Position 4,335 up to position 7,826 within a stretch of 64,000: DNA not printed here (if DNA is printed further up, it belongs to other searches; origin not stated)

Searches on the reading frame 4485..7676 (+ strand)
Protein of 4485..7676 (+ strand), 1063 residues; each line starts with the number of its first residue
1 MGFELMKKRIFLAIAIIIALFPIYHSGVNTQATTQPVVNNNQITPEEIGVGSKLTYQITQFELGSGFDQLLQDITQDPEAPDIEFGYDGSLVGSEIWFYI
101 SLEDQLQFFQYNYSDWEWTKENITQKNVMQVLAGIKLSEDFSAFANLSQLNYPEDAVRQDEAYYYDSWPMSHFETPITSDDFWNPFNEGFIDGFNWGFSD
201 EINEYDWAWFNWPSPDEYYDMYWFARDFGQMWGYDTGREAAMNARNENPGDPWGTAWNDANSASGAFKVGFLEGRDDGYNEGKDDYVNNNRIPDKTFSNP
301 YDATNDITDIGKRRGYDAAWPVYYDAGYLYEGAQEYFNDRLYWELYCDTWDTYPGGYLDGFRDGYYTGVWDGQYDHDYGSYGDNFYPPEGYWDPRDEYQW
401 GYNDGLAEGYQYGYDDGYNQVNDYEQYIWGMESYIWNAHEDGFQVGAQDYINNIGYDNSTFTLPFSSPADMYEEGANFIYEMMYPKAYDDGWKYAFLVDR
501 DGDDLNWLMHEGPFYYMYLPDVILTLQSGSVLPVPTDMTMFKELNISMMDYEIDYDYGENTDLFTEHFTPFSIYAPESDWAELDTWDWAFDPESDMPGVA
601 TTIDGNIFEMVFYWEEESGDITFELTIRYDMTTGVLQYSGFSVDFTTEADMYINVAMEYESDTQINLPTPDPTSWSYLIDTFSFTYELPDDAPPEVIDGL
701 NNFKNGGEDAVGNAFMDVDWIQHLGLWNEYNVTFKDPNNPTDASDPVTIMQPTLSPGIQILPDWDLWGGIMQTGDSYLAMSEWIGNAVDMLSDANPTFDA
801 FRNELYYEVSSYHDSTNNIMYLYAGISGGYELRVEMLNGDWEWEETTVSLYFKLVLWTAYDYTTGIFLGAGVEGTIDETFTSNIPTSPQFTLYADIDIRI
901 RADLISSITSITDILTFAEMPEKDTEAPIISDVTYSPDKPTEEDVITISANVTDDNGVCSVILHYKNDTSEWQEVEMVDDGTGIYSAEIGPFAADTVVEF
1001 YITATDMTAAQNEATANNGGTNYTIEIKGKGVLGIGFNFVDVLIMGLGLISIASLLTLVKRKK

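Call 20: search_protein_families(library=pfam, proteins=[window:4485-7676:+], max_evalue=0.001)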
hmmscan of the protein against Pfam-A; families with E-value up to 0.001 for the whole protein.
window:4485-7676:+ (1063 aa): 0 families

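Call 73: search_protein_families(library=ncbifam, proteins=[window:4485-7676:+], max_evalue=1)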
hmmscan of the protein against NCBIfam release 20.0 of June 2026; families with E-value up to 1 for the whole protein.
window:4485-7676:+ (1063 aa): 3 families
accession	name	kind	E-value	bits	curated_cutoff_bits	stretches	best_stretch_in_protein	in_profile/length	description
NF004270.2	PRK05687.2-1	equivalog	0.032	13.8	180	0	399-420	68-89/223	flagellar assembly protein FliH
NF009925.1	PRK13386.1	equivalog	0.057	12.7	192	0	397-445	34-81/228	flagellar assembly protein FliH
NF004267.1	PRK05687.1-3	equivalog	0.24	10.5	293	0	401-446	75-119/266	flagellar assembly protein FliH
